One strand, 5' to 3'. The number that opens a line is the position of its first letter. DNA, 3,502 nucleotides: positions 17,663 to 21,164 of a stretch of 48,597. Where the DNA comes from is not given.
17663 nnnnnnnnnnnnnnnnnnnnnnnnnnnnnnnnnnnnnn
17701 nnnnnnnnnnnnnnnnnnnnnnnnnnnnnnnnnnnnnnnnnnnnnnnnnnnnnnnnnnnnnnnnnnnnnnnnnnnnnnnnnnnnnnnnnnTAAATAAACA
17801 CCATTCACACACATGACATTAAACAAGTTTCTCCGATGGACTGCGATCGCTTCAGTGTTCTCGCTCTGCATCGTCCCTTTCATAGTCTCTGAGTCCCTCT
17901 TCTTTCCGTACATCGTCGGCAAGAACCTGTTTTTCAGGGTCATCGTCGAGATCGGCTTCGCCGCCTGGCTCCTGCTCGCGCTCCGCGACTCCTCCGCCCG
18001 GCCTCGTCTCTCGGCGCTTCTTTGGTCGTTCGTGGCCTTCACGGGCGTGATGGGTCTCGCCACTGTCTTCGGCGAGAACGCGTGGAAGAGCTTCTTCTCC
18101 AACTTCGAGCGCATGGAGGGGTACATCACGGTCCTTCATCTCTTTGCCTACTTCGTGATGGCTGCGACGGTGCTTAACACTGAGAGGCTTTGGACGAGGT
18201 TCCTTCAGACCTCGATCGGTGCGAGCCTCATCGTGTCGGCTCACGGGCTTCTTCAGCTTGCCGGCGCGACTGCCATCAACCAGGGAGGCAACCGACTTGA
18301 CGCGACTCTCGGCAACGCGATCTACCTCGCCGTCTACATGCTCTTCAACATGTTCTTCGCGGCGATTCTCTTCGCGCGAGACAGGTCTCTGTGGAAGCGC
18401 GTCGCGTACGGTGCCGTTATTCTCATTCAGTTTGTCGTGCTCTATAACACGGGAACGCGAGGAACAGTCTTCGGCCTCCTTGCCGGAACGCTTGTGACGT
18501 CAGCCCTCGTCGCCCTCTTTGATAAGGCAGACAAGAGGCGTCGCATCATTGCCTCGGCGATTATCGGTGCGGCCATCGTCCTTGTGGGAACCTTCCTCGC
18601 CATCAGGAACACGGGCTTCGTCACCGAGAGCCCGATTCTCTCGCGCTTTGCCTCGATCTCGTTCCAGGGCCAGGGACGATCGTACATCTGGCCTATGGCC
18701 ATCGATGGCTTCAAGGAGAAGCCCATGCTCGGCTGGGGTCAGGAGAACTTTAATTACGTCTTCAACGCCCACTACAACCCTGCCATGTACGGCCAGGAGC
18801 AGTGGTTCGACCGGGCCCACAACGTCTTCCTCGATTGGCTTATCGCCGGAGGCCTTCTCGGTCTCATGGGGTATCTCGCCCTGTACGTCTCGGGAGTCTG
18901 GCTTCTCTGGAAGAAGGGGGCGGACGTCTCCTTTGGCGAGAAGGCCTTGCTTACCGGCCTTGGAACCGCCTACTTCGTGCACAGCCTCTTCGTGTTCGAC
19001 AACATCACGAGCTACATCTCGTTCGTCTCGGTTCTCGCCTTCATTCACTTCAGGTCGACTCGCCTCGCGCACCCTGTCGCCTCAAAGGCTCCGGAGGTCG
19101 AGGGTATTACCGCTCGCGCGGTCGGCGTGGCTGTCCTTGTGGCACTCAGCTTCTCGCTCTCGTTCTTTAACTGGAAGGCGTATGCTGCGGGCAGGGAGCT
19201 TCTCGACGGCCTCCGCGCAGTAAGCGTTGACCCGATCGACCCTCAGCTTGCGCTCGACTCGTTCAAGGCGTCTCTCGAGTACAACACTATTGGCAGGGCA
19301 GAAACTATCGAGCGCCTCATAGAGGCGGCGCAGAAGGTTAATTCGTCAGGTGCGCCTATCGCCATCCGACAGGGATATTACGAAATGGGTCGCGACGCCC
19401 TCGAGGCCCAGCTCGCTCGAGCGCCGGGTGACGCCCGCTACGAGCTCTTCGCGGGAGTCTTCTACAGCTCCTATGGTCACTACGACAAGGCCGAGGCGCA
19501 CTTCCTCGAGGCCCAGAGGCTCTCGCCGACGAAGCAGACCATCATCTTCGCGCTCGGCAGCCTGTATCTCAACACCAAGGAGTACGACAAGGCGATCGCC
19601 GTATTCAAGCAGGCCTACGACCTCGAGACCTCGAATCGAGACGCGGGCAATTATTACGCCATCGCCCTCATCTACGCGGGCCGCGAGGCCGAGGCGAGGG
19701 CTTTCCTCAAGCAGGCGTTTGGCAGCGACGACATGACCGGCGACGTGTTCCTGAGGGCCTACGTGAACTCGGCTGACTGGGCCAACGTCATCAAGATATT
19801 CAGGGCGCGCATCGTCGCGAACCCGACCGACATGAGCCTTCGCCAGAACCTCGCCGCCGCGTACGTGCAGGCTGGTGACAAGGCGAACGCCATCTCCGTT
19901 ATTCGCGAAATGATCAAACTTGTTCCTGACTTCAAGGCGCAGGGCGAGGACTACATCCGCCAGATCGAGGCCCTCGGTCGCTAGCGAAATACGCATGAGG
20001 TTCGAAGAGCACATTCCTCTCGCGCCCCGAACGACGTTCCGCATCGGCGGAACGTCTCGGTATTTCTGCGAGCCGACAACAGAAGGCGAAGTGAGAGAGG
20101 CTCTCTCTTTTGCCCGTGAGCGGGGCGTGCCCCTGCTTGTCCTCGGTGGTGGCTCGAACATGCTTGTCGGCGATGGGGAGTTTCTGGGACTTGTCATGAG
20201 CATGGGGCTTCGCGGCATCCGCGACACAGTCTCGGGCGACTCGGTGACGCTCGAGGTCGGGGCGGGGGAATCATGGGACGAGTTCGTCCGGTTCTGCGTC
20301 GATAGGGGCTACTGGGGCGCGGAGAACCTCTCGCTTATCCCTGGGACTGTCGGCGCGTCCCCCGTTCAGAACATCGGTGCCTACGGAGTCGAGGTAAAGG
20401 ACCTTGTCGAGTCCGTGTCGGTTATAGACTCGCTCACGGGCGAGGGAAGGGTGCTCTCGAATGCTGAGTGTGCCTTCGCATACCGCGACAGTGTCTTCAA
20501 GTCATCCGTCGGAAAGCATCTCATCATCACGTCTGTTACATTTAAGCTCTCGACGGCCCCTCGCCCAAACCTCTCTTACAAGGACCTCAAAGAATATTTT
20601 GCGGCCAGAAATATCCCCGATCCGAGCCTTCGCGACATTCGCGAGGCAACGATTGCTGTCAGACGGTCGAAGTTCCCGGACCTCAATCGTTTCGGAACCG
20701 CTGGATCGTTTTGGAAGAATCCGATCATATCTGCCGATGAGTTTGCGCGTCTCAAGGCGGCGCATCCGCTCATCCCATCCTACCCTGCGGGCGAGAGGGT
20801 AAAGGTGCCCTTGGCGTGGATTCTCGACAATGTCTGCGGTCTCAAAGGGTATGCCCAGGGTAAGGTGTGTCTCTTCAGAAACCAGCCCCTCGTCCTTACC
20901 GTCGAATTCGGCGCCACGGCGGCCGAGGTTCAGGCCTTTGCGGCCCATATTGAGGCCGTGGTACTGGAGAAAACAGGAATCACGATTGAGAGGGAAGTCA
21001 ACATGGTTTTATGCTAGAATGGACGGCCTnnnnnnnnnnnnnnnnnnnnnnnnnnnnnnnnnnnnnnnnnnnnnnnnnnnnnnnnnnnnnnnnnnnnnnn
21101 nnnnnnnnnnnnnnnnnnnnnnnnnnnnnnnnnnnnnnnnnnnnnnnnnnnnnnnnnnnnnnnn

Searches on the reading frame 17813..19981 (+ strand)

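Call 17: search_protein_families(library=pfam, proteins=[window:17813-19981:+], max_evalue=0.001)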
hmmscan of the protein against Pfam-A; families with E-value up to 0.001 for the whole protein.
window:17813-19981:+ (723 aa): 14 families
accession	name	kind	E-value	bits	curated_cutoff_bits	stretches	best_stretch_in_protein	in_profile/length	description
PF04932.20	Wzy_C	-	1.1e-19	71.1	31.7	1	202-355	2-149/149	O-Antigen ligase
PF13428.12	TPR_14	-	5.9e-12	45.5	23.5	0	579-616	5-42/44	Tetratricopeptide repeat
PF13181.12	TPR_8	-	9.1e-12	44.6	25.7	1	578-605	4-31/34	Tetratricopeptide repeat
PF07719.23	TPR_2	-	1.6e-11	43.8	27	0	579-605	5-31/34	Tetratricopeptide repeat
PF13176.12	TPR_7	-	9.8e-11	41.3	27.9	0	579-610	3-34/36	Tetratricopeptide repeat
PF00515.34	TPR_1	-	9.5e-09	35.2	27.8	0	581-604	7-30/34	Tetratricopeptide repeat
PF14559.12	TPR_19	-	5e-08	33.6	25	1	589-635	5-51/68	Tetratricopeptide repeat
PF23914.1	TPR_CcmH_CycH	-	1.1e-07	32.2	42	1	580-639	55-117/158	Cytochrome c-type biogenesis protein H TPR domain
PF13432.12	TPR_16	-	1.3e-05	26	32.7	0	579-635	1-57/65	Tetratricopeptide repeat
PF13424.12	TPR_12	-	7.1e-05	23.4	30.1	0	580-635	8-71/77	Tetratricopeptide repeat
PF14561.12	TPR_20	-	7.5e-05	23.4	25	0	663-702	11-50/90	Tetratricopeptide repeat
PF12895.13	ANAPC3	-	8.8e-05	23.2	27.2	0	555-634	3-81/82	Anaphase-promoting complex, cyclosome, subunit 3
PF25062.1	ARM_TT21_N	-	0.00011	22.5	40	1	518-707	5-201/222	Tetratricopeptide repeat protein 21 N-terminal ARM repeat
PF13371.12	TPR_9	-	0.00014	22.2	35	0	649-706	4-61/73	Tetratricopeptide repeat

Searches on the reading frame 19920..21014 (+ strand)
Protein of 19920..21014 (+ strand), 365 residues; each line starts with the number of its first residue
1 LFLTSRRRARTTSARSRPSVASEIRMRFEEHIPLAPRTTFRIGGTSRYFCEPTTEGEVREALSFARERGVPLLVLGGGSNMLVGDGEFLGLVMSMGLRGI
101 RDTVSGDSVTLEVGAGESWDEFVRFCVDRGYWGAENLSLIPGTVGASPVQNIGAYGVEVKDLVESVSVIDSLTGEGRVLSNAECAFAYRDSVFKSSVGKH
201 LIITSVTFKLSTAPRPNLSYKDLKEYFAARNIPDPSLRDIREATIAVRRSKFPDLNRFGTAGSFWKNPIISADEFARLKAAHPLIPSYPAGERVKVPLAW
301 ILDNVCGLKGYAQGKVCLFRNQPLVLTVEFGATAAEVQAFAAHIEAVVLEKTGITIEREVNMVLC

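Call 17: search_protein_families(library=pfam, proteins=[window:19920-21014:+], max_evalue=0.001)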
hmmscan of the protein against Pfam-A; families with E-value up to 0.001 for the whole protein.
window:19920-21014:+ (365 aa): 2 families
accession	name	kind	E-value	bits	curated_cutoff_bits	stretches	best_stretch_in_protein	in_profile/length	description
PF01565.28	FAD_binding_4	-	3.3e-27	95.3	26.4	1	48-175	3-134/139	FAD binding domain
PF02873.21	MurB_C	-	1.3e-15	57.8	27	1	240-363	2-99/99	UDP-N-acetylenolpyruvoylglucosamine reductase, C-terminal domain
